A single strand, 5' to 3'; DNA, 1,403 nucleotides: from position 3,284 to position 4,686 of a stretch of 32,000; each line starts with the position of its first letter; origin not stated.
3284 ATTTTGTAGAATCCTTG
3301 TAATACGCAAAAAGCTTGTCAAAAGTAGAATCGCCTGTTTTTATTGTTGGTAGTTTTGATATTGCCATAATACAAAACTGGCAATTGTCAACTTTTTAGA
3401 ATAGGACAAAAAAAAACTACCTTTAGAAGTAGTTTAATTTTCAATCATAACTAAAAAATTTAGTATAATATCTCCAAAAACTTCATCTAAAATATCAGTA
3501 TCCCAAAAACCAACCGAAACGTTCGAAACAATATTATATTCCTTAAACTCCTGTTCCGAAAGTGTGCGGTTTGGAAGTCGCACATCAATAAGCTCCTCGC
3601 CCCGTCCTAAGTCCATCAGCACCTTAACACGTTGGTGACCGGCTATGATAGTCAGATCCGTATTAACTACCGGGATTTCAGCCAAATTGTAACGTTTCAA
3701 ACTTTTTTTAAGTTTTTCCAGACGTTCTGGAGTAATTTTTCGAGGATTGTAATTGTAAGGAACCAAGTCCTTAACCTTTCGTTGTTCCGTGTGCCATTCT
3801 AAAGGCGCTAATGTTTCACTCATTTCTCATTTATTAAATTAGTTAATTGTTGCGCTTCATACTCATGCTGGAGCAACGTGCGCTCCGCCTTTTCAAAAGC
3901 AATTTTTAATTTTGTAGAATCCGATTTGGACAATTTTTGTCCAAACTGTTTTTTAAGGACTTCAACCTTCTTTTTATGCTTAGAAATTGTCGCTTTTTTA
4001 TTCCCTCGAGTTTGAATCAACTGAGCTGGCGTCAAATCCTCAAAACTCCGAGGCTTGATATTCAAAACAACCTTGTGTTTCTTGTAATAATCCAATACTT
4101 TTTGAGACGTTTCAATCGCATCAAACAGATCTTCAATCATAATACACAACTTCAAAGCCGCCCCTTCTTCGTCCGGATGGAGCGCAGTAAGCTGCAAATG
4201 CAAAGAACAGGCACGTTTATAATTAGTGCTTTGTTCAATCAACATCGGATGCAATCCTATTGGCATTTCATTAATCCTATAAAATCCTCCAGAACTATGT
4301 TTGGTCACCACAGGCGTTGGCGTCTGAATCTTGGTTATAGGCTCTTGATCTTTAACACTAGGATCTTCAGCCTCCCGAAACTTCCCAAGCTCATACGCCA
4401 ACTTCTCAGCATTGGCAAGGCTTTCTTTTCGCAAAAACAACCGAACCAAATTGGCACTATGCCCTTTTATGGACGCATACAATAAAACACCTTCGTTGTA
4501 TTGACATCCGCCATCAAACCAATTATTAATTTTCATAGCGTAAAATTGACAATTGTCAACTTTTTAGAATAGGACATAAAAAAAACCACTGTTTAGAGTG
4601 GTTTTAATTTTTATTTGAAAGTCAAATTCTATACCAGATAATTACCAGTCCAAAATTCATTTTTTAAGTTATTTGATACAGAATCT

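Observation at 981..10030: Six copies of a fixed-geometry promoter-like cassette (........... - 16 nt - YAnnTTTR) in front of late genes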

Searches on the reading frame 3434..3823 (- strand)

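Call 9: search_protein_families(library=phrogs, proteins=[window:3434-3823:-])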
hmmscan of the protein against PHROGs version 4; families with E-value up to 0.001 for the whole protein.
window:3434-3823:- (129 aa): 12 families
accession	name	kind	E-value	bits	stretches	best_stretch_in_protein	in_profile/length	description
phrog_620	-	DNA, RNA and nucleotide metabolism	4.3e-22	80.2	1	11-123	8-119/217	ParB-like partition protein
phrog_498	-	other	1.1e-20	74.7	1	9-119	32-143/633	DNA methyltransferase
phrog_9353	-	unknown function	3.7e-17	64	1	18-119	17-122/245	-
phrog_940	-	DNA, RNA and nucleotide metabolism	1.3e-12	48.6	1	11-115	5-111/388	nuclease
phrog_930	-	DNA, RNA and nucleotide metabolism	1.2e-08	36.1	1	11-110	6-103/223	ParB-like partition protein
phrog_5475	-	unknown function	1.3e-08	35.1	1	17-76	8-66/458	-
phrog_8071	-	DNA, RNA and nucleotide metabolism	2.6e-08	34.5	1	10-113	5-104/389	ParB-like partition protein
phrog_723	-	DNA, RNA and nucleotide metabolism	6.2e-08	33.7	1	5-119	6-122/223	ParB-like partition protein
phrog_18056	-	DNA, RNA and nucleotide metabolism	6.1e-07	29.7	1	13-78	4-68/387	ParB-like partition nuclease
phrog_7405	-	unknown function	3e-05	24.8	1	8-119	20-133/250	-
phrog_12047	-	DNA, RNA and nucleotide metabolism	4.1e-05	24.3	1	35-76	21-62/301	ParB-like partition nuclease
phrog_15396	-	DNA, RNA and nucleotide metabolism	6.3e-05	23.9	1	16-113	8-104/258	ParB-like partition nuclease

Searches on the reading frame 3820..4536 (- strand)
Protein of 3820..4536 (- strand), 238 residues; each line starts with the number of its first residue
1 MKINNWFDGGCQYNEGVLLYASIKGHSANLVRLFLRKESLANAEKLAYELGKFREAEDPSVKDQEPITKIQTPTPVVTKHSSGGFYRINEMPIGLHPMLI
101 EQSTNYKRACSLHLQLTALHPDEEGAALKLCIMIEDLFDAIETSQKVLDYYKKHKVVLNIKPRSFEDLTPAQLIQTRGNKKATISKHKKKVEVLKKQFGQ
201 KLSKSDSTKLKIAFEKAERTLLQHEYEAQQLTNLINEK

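Call 8: search_protein_families(library=pfam, proteins=[window:3820-4536:-], max_evalue=0.01)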
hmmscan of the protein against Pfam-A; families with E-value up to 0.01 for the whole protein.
window:3820-4536:- (238 aa): 0 families

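Call 9: search_protein_families(library=phrogs, proteins=[window:3820-4536:-])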
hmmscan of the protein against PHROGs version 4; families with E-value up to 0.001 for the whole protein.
window:3820-4536:- (238 aa): 0 families

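Call 36: search_protein_families(library=ncbifam, proteins=[window:3820-4536:-], max_evalue=0.1)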
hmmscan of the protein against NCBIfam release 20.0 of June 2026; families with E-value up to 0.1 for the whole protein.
window:3820-4536:- (238 aa): 0 families
